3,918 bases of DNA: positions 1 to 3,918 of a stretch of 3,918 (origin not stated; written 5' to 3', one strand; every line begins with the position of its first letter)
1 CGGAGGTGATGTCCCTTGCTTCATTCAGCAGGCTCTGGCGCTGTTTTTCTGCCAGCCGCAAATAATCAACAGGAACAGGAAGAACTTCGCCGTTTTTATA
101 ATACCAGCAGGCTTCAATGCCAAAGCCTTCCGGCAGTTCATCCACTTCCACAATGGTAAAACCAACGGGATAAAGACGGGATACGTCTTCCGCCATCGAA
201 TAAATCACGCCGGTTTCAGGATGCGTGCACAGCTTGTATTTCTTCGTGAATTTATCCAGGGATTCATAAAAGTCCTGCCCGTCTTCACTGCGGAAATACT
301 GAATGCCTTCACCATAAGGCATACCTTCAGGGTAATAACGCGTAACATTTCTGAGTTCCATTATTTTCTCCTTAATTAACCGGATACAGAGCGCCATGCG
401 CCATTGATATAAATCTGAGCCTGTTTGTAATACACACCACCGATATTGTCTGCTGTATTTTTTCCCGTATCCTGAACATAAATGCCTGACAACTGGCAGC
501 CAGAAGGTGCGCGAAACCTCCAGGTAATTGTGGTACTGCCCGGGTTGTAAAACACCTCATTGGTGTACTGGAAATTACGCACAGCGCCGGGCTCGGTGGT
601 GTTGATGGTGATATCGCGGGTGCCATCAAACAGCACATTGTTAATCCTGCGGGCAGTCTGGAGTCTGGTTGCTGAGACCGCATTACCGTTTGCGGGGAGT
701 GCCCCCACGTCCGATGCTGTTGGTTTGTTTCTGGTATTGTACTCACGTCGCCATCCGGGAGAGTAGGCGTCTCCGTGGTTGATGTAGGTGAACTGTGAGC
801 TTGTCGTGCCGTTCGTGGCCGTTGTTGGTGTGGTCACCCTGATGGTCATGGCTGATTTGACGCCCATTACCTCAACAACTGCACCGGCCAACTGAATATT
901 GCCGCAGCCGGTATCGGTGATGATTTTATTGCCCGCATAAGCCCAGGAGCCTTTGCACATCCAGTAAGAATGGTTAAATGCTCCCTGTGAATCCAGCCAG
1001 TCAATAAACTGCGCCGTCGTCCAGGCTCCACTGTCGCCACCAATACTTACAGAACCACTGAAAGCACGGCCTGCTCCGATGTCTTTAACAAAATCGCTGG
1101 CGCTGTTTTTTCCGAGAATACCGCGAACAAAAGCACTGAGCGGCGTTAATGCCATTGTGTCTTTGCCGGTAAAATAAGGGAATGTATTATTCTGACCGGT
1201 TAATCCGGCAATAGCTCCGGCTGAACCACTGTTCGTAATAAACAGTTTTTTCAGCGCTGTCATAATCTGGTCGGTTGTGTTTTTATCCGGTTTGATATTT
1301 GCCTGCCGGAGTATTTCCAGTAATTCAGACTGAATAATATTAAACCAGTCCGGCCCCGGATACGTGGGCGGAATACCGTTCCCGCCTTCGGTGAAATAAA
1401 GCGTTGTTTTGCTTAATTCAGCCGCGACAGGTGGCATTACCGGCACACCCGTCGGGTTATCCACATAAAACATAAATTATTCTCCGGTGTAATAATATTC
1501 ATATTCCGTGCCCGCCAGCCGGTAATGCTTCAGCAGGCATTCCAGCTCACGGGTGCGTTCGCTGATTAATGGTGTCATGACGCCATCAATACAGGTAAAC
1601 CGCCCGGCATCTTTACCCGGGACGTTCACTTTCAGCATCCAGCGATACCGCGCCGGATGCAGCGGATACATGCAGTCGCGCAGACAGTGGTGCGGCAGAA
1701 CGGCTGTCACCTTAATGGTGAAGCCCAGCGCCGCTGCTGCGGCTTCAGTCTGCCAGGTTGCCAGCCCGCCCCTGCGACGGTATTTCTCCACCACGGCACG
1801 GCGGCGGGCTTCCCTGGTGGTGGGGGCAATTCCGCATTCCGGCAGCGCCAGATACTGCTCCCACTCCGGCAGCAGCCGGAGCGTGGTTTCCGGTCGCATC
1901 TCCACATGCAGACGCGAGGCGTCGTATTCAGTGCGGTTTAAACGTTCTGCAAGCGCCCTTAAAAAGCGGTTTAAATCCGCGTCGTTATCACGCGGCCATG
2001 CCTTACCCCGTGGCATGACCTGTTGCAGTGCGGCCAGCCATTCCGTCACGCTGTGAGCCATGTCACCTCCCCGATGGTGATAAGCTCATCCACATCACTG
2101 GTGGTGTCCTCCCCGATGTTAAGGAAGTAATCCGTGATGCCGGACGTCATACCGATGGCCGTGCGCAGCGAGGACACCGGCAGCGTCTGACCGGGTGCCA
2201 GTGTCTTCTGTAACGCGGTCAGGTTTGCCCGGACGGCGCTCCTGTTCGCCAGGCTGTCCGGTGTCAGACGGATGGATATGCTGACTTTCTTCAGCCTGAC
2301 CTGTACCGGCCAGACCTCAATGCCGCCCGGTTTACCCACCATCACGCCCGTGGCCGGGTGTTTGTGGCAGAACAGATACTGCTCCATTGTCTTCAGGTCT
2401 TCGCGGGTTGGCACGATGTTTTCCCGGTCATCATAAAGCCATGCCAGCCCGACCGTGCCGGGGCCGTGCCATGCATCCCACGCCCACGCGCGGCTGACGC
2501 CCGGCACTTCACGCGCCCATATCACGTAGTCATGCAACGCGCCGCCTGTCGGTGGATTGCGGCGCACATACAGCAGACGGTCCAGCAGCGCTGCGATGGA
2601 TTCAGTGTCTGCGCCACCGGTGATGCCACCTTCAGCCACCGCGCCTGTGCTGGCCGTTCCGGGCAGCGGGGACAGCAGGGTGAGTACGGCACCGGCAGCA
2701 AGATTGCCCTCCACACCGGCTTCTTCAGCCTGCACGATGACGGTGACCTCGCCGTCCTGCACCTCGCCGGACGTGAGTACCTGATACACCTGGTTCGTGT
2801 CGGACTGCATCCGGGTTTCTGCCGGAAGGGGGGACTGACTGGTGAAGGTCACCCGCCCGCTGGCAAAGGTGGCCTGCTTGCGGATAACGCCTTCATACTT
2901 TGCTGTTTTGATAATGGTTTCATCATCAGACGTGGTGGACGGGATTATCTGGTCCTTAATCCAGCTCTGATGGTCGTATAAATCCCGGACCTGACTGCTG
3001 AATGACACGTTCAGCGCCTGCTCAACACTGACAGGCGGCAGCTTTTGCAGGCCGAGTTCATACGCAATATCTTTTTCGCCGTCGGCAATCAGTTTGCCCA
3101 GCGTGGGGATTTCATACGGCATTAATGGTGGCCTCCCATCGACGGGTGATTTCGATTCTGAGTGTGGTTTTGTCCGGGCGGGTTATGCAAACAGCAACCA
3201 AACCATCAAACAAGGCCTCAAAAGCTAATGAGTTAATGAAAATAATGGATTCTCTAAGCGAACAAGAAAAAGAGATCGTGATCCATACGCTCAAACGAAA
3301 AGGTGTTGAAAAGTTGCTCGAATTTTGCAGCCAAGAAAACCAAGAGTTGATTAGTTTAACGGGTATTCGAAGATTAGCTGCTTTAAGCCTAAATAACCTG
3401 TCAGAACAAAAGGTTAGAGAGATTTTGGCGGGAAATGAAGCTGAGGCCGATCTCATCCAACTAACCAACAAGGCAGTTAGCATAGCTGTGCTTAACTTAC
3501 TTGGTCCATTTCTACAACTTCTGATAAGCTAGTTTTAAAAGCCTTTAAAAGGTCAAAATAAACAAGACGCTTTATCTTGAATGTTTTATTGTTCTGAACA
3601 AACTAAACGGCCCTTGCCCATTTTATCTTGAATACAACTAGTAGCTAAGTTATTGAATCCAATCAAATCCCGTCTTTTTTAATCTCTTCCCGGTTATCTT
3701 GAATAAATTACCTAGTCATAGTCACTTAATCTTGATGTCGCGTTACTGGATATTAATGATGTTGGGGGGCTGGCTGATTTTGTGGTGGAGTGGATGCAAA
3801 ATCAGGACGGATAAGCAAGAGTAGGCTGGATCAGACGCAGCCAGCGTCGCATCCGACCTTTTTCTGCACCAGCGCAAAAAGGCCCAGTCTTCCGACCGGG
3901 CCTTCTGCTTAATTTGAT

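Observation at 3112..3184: Tail module is truncated upstream of J: likely remnant of the deleted upstream baseplate gene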

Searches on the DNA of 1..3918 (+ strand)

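Call 4: search_dna_similar(query=window:1-3918:+, collection=ecoli_genomes, mode=near, max_rows=20)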
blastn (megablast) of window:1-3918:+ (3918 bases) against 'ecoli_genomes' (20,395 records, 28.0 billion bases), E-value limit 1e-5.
Records with a match: 5430; places in all: 6763; records where one place covers at least 80% of the query: 0.
Genomes with a match: 5426 of 5426; with a place that covers at least 80% of the query: 0. Places per genome that has any: lowest 1, median 1, highest 7. On chromosomes: 6756 places; on plasmids: 7.
Best place of each record, by identity: >=99% 1; 95-99% 681; 90-95% 1783; 80-90% 2960; 60-80% 5.
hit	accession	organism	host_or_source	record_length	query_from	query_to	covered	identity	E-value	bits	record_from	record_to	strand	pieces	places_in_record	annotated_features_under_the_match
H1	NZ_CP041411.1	Escherichia coli strain STEC719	goat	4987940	1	3185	70%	94.3%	0e+0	4223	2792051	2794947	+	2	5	baseplate J/gp47 family protein | phage tail protein | YmfQ family protein | tail fiber assembly protein | phage GP46 family protein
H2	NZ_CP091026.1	Escherichia coli strain STEC383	pig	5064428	1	3185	70%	93.1%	0e+0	4040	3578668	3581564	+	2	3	baseplate J/gp47 family protein | phage tail protein | YmfQ family protein | tail fiber assembly protein | phage GP46 family protein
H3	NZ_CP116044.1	Escherichia coli strain STEC1575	Homo sapiens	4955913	1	3185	70%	92.8%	0e+0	3990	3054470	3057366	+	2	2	baseplate J/gp47 family protein | phage tail protein | YmfQ family protein | tail fiber assembly protein | phage GP46 family protein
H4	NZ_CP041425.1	Escherichia coli strain STEC388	pig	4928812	1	3185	70%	92.3%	0e+0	3918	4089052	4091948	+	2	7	baseplate J/gp47 family protein | phage tail protein | YmfQ family protein | tail fiber assembly protein | phage GP46 family protein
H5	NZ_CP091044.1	Escherichia coli strain STEC346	pork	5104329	1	3185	70%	92.9%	0e+0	3979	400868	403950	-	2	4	baseplate J/gp47 family protein | phage tail protein | YmfQ family protein | tail fiber assembly protein | phage GP46 family protein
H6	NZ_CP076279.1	Escherichia coli strain SA53-3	Bubalus bubalis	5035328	1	3185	70%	92.1%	0e+0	3885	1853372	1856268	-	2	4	baseplate J/gp47 family protein | hypothetical protein | YmfQ family protein | tail fiber assembly protein | phage GP46 family protein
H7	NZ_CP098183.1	Escherichia coli strain Z0117EC0133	Canis lupus familiaris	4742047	1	3185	70%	91.8%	0e+0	3841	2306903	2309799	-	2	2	baseplate J/gp47 family protein | hypothetical protein | YmfQ family protein | tail fiber assembly protein | phage GP46 family protein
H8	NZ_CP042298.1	Escherichia coli strain RM9088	crow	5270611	1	3185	70%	91.5%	0e+0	3791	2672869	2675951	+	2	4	baseplate J/gp47 family protein | hypothetical protein | YmfQ family protein | tail fiber assembly protein | phage GP46 family protein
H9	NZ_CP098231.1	Escherichia coli strain XJ34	bovine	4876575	1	3185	70%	91.6%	0e+0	3787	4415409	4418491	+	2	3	baseplate J/gp47 family protein | YmfQ family protein | tail fiber assembly protein | phage tail protein | phage GP46 family protein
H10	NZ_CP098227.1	Escherichia coli strain XJ6-3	bovine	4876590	1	3185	70%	91.6%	0e+0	3787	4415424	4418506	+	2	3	baseplate J/gp47 family protein | YmfQ family protein | tail fiber assembly protein | phage tail protein | phage GP46 family protein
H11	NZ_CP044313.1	Escherichia coli strain RM11911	missing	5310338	1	3185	70%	91.5%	0e+0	3775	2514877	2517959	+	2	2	baseplate J/gp47 family protein | YmfQ family protein | tail fiber assembly protein | phage tail protein | phage GP46 family protein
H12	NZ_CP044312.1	Escherichia coli strain RM13745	missing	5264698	1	3185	70%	91.5%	0e+0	3775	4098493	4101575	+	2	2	baseplate J/gp47 family protein | YmfQ family protein | tail fiber assembly protein | phage tail protein | phage GP46 family protein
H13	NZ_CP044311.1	Escherichia coli strain RM13752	missing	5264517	1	3185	70%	91.5%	0e+0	3775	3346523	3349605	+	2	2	baseplate J/gp47 family protein | YmfQ family protein | tail fiber assembly protein | phage tail protein | phage GP46 family protein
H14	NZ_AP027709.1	Escherichia coli strain PSS-15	Homo sapiens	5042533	1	3185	70%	90.9%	0e+0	3707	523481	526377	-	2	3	baseplate J/gp47 family protein | phage tail protein | putative phage tail protein | tail fiber assembly protein | phage GP46 family protein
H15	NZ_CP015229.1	Escherichia coli strain 06-00048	alfalfa sprout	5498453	1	3185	71%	90.6%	0e+0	3665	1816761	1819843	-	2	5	baseplate J/gp47 family protein | phage tail protein | YmfQ family protein | tail fiber assembly protein | phage GP46 family protein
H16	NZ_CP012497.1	Escherichia coli strain 06-00048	alfalfa sprout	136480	1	3185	71%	90.6%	0e+0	3665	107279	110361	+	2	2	baseplate J/gp47 family protein | phage tail protein | YmfQ family protein | tail fiber assembly protein | phage GP46 family protein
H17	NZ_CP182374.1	Escherichia coli strain bR_120_Kylling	-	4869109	1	3185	70%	91.7%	0e+0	3785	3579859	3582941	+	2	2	baseplate J/gp47 family protein | phage tail protein | YmfQ family protein | tail fiber assembly protein | phage GP46 family protein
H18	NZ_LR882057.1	Escherichia coli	Gallus gallus domesticus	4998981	1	3185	70%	91.3%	0e+0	3729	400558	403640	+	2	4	baseplate J/gp47 family protein | phage tail protein | YmfQ family protein | tail fiber assembly protein | phage GP46 family protein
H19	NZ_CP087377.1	Escherichia coli strain RIVM_C019217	Homo sapiens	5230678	1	3185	69%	89.7%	0e+0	3471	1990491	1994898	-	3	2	baseplate J/gp47 family protein | hypothetical protein | YmfQ family protein | phage tail protein | tail fiber assembly protein | and 1 other names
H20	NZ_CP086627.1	Escherichia coli strain RIVM_C036569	Homo sapiens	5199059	1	3185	69%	89.7%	0e+0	3471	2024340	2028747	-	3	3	baseplate J/gp47 family protein | hypothetical protein | YmfQ family protein | phage tail protein | tail fiber assembly protein | and 1 other names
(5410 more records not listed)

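Call 5: search_dna_similar(query=window:1-3918:+, collection=phages, mode=near, max_rows=20)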
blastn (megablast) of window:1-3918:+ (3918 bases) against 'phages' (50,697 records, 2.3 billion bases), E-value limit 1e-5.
Records with a match: 1; places in all: 1; records where one place covers at least 80% of the query: 0.
Best place of each record, by identity: 80-90% 1.
By first word of the organism name: Escherichia 1.
By host as written in the record: Escherichia coli SA53 1.
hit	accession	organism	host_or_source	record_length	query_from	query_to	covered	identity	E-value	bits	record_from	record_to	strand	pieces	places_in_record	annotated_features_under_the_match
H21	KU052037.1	Escherichia phage Rac-SA53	Escherichia coli SA53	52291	66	582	13%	85.2%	4e-147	529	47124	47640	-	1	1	tail2: tail fiber | tail1: tail fiber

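Call 6: get_annotated_region(hit=H1, flank=6000)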
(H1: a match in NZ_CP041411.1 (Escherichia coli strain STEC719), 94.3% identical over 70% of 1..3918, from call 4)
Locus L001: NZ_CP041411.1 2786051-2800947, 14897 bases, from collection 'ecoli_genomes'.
description: Escherichia coli strain STEC719 chromosome, complete genome
organism: Escherichia coli strain STEC719 (NCBI taxid 562)
replicon: chromosome; assembly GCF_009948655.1
host: -; source: goat; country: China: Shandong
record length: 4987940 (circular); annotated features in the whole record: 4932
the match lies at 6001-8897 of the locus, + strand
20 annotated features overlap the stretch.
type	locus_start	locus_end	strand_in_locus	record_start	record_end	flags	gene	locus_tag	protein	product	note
CDS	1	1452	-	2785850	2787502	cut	-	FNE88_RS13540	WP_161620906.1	hypothetical protein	-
CDS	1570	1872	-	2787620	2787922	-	-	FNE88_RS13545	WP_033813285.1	phage tail assembly protein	-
CDS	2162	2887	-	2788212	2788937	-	-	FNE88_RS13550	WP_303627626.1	protein mom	-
CDS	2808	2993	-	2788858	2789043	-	-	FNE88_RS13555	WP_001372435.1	Com family DNA-binding transcriptional regulator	-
CDS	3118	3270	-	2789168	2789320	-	-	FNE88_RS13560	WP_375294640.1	hypothetical protein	-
CDS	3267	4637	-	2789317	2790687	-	-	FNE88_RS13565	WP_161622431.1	SGNH/GDSL hydrolase family protein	-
CDS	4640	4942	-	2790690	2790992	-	-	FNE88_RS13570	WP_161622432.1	hypothetical protein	-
CDS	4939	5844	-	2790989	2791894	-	-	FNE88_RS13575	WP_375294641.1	prophage tail fiber N-terminal domain-containing protein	-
CDS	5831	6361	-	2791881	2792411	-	-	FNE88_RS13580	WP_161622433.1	tail fiber assembly protein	-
CDS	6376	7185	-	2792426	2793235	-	-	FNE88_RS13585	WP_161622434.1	phage tail protein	-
CDS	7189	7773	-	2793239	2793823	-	-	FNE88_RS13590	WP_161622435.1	YmfQ family protein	-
CDS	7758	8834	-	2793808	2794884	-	-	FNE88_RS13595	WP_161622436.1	baseplate J/gp47 family protein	-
CDS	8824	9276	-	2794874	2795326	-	-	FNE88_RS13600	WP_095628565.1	phage GP46 family protein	-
CDS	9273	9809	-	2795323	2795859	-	-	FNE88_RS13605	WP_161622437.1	phage baseplate assembly protein V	-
CDS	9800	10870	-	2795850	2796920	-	-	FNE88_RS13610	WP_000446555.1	phage baseplate assembly protein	-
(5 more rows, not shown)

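Call 7: search_dna_similar(query=window:3100-3918:+, collection=ecoli_genomes, mode=near, max_rows=25)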
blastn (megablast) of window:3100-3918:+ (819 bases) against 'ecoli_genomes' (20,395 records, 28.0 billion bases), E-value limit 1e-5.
Records with a match: 5427; places in all: 6627; records where one place covers at least 80% of the query: 0.
Genomes with a match: 5426 of 5426; with a place that covers at least 80% of the query: 0. Places per genome that has any: lowest 1, median 1, highest 7. On chromosomes: 6623 places; on plasmids: 4.
Best place of each record, by identity: 95-99% 689; 90-95% 1807; 80-90% 2931.
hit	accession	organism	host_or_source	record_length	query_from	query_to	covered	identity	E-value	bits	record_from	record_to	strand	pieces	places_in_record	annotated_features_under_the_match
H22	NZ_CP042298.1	Escherichia coli strain RM9088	crow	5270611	89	621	65%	93.0%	0e+0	784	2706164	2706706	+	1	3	DNA-binding protein | nrfA: ammonia-forming nitrite reductase cytochrome c552 subunit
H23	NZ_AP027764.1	Escherichia coli strain 2017-02-2CC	Homo sapiens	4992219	626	819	24%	98.5%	5e-90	340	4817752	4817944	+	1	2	mobB: molybdopterin-guanine dinucleotide biosynthesis protein MobB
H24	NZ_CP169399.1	Escherichia coli strain MFDS1022581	Animal source foods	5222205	626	819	24%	97.9%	2e-88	335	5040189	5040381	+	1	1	mobB: molybdopterin-guanine dinucleotide biosynthesis protein MobB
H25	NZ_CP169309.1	Escherichia coli strain MFDS1019527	cattle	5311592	626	819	24%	97.9%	2e-88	335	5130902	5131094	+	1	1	mobB: molybdopterin-guanine dinucleotide biosynthesis protein MobB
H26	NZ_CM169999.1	Escherichia coli strain N96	Tibetan Pig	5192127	626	819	24%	97.9%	2e-88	335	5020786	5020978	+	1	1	mobB: molybdopterin-guanine dinucleotide biosynthesis protein MobB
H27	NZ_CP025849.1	Escherichia coli strain 600468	Homo sapiens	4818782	626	819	24%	97.4%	3e-87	331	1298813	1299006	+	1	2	mobB: molybdopterin-guanine dinucleotide biosynthesis protein MobB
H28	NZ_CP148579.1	Escherichia coli strain Z1322HEC0003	Homo sapiens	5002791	626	819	24%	97.4%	3e-87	331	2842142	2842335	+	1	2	mobB: molybdopterin-guanine dinucleotide biosynthesis protein MobB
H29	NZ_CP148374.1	Escherichia coli strain Z1323HEC0108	Homo sapiens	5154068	626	819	24%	97.4%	3e-87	331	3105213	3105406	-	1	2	mobB: molybdopterin-guanine dinucleotide biosynthesis protein MobB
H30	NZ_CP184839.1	Escherichia coli strain 47-1826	Broiler chicken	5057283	626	819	24%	97.4%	3e-87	331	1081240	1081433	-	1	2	mobB: molybdopterin-guanine dinucleotide biosynthesis protein MobB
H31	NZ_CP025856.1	Escherichia coli strain 504838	Homo sapiens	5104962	626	819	24%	96.9%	1e-85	326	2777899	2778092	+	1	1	mobB: molybdopterin-guanine dinucleotide biosynthesis protein MobB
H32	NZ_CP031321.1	Escherichia coli strain ST2350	Homo sapiens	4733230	626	819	24%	96.9%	1e-85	326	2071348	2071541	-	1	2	mobB: molybdopterin-guanine dinucleotide biosynthesis protein MobB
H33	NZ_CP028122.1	Escherichia coli O43 str. RM10042 strain RM10042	Bos taurus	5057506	626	819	24%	96.9%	1e-85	326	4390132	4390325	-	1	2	mobB: molybdopterin-guanine dinucleotide biosynthesis protein MobB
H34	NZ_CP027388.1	Escherichia coli strain 2011C-4251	Homo sapiens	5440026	626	819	24%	96.9%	1e-85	326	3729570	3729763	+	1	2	mobB: molybdopterin-guanine dinucleotide biosynthesis protein MobB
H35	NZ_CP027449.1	Escherichia coli strain 2014C-3097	Homo sapiens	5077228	626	819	24%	96.9%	1e-85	326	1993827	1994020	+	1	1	mobB: molybdopterin-guanine dinucleotide biosynthesis protein MobB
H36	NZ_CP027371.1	Escherichia coli strain 2015C-3905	Homo sapiens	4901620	626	819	24%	96.9%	1e-85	326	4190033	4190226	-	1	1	mobB: molybdopterin-guanine dinucleotide biosynthesis protein MobB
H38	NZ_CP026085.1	Escherichia coli strain DH5alpha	-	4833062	626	819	24%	96.9%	1e-85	326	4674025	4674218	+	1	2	mobB: molybdopterin-guanine dinucleotide biosynthesis protein MobB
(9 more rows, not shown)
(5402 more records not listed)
